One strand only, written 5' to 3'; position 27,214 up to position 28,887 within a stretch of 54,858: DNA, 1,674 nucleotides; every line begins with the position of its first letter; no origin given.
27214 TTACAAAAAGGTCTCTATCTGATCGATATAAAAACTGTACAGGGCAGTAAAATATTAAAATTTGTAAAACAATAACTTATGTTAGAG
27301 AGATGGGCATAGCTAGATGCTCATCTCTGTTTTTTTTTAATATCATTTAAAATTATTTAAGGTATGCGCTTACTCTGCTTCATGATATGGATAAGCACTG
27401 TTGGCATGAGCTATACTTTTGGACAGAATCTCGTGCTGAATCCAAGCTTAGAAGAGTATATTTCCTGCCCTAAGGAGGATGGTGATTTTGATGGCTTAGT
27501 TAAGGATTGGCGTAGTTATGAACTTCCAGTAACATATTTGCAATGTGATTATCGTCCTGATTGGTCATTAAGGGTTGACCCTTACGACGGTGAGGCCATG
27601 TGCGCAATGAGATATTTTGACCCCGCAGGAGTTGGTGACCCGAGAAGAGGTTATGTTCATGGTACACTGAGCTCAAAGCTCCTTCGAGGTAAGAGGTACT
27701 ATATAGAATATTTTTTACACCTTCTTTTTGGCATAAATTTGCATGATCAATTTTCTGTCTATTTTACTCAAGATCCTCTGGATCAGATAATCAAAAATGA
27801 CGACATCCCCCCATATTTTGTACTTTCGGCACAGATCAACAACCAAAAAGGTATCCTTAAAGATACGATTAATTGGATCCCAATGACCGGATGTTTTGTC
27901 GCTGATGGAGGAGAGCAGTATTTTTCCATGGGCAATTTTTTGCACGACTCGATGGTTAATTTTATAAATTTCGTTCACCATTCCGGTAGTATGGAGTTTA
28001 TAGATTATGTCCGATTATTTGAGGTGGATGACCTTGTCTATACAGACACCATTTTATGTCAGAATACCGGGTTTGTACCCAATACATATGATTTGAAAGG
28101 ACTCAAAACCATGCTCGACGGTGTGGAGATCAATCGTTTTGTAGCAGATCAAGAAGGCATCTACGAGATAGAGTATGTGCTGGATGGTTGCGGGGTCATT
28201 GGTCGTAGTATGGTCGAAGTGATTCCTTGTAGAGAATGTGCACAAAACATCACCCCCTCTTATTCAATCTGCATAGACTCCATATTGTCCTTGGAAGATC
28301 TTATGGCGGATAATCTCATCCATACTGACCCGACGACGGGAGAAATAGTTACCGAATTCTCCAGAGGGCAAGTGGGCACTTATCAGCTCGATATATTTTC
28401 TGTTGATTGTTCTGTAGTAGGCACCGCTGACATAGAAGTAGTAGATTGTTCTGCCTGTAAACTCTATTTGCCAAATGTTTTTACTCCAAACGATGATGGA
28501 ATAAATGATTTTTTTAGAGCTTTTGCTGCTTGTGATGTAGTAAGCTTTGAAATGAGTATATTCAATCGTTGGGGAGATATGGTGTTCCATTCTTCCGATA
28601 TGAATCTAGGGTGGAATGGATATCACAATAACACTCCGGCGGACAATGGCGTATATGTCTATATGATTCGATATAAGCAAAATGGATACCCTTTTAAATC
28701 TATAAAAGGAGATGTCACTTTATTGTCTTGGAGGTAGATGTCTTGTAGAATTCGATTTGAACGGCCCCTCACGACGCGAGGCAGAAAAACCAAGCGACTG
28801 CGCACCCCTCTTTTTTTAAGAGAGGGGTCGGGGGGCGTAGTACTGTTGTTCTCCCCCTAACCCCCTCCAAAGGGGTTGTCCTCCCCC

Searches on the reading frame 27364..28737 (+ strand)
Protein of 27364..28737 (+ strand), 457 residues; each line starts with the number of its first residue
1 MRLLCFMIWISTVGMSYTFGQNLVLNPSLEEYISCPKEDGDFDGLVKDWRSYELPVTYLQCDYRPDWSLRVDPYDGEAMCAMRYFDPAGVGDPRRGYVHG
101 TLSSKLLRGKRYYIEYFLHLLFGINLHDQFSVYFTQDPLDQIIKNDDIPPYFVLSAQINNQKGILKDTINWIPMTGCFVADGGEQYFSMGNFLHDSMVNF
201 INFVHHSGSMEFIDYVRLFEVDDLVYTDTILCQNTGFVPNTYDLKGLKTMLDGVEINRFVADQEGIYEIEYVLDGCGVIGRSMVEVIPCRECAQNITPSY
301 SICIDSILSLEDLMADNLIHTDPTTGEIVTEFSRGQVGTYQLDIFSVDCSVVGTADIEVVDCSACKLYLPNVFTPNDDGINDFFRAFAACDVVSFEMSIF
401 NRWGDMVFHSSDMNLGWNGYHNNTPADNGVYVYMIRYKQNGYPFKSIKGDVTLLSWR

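Call 12: search_protein_families(library=pfam, proteins=[window:27364-28737:+])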
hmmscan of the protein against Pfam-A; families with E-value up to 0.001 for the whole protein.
window:27364-28737:+ (457 aa): 1 family
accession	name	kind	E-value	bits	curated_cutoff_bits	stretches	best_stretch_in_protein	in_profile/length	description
PF13585.12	CHU_C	-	1.7e-18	67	27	1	369-441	3-77/86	CHU_C Type IX secretion signal domain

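Call 15: find_encoding_contigs(protein=window:27364-28737:+, flank=10000, max_places=10)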
Protein window:27364-28737:+ (457 aa): no gene with exactly this product is on record in the collection.

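Call 28: find_homologous_proteins(query=window:27364-28737:+)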
Query window:27364-28737:+ (457 aa): 60 proteins with E <= 0.001 among 2350 candidates.
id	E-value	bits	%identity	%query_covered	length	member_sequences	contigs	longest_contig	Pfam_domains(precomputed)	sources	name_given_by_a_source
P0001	0.0e+0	1084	100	100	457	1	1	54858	PF13585.13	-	-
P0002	1.8e-178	612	57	100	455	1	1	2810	PF13585.13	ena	-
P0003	1.6e-26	111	30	51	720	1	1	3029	PF13585.13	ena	-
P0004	1.4e-23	102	27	62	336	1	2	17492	PF13585.13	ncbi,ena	-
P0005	2.3e-18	84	32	44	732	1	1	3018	PF00801.27,PF13585.13,PF18911.7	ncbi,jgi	jgi:gliding motility-associated-like protein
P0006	5.2e-18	83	51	15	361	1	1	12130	PF13585.13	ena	-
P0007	1.6e-17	82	29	49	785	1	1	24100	PF00801.27,PF13585.13,PF18911.7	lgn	-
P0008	6.9e-17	79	26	79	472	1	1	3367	PF13585.13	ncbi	-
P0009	2.2e-16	78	25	95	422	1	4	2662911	PF13585.13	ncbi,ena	-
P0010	5.6e-16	76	39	26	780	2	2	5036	PF00801.27,PF13585.13,PF18911.7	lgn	-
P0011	9.3e-16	76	51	22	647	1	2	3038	PF13573.13,PF13585.13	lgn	-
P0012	3.2e-15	74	39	24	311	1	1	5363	PF13585.13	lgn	-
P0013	3.0e-14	71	40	24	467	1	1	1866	PF13585.13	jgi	jgi:gliding motility-associated-like protein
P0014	7.4e-14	69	46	19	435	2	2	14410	PF13585.13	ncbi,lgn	-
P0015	2.0e-13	68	36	32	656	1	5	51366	PF00801.27,PF13585.13,PF18911.7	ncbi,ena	-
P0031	1.3e-9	55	31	26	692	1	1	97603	PF13585.13,PF18911.7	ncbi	-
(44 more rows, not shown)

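Call 29: find_encoding_contigs(protein=P0002, flank=10000)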
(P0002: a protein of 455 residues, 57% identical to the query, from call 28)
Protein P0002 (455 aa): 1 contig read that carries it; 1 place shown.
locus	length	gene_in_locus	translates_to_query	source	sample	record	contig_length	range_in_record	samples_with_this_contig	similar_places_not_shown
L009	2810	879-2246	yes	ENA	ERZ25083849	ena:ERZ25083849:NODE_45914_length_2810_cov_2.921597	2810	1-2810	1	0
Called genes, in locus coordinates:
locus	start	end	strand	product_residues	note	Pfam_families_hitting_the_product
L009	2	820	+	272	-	?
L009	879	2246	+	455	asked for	PF13585:CHU_C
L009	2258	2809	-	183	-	?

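Call 73: find_encoding_contigs(protein=P0008, flank=10000, max_places=3)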
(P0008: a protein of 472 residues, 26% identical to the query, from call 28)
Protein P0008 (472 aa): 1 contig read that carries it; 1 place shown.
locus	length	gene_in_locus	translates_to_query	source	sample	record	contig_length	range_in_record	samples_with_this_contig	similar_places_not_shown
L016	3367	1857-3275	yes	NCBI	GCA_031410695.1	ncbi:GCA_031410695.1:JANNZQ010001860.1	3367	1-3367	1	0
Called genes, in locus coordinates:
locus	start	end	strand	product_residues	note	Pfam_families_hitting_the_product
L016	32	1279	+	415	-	PF19408:PKD_6 (faint), PF18962:Por_Secre_tail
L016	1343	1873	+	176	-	-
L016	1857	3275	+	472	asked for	PF13585:CHU_C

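Call 74: find_encoding_contigs(protein=P0031, flank=10000, max_places=3)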
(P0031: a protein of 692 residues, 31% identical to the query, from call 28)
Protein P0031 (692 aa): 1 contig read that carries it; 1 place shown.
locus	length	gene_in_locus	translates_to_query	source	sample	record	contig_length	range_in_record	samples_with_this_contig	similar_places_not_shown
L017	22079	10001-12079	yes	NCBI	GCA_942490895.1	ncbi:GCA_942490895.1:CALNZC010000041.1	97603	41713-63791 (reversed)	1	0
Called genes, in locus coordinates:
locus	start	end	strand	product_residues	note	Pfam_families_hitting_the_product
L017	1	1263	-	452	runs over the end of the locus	PF05569:Peptidase_M56 (weak), PF03544:TonB_C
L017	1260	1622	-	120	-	PF03965:Penicillinase_R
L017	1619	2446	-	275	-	-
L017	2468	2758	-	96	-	PF14559:TPR_19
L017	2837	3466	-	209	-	PF13578:Methyltransf_24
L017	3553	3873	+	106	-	-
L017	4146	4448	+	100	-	PF26766:Choice_anch_L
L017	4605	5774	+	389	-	PF26766:Choice_anch_L, PF00801:PKD, PF18911:PKD_4, PF13573:SprB (faint), PF18962:Por_Secre_tail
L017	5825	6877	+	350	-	PF04055:Radical_SAM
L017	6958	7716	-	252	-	PF02586:SRAP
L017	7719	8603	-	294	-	PF03009:GDPD, PF13653:GDPD_2 (weak)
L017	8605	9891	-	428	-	PF00155:Aminotran_1_2 (faint), PF00266:Aminotran_5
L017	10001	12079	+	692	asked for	PF18911:PKD_4 (weak), PF13585:CHU_C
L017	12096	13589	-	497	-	PF13229:Beta_helix (weak), PF18962:Por_Secre_tail (faint)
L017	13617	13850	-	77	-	-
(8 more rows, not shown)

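Call 75: find_encoding_contigs(protein=P0004, flank=10000, max_places=3)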
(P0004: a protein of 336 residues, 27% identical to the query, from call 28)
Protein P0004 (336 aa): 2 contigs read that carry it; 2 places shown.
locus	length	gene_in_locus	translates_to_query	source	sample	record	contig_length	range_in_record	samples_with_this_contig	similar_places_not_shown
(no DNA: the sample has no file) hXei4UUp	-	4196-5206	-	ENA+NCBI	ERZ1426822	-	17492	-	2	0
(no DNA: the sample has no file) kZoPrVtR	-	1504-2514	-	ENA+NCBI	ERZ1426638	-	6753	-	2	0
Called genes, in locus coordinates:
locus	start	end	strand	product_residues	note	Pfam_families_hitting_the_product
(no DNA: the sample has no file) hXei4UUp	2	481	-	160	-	?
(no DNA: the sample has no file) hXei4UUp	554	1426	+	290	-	PF00582:Usp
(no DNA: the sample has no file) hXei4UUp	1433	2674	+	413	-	PF00994:MoCF_biosynth, PF18146:CinA_KH, PF02464:CinA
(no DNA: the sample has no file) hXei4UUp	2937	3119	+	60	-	-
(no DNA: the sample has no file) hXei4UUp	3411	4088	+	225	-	-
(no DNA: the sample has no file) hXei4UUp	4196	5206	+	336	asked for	PF13585:CHU_C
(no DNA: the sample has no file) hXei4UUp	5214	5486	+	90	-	-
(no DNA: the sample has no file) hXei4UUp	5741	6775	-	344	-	PF19580:Exo_endo_phos_3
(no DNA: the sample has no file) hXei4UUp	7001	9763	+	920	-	PF13620:CarboxypepD_reg, PF13715:CarbopepD_reg_2 (weak)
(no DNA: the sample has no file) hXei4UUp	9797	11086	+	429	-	PF18942:DUF5689, PF16409:DUF5017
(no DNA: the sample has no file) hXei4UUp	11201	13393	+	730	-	PF04231:Endonuclease_1, PF18962:Por_Secre_tail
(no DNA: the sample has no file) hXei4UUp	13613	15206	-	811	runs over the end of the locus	PF17210:SdrD_B, PF24595:DUF7619, PF18962:Por_Secre_tail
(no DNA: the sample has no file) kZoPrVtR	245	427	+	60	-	-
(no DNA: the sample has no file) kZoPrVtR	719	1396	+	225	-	-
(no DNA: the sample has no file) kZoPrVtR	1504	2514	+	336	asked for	PF13585:CHU_C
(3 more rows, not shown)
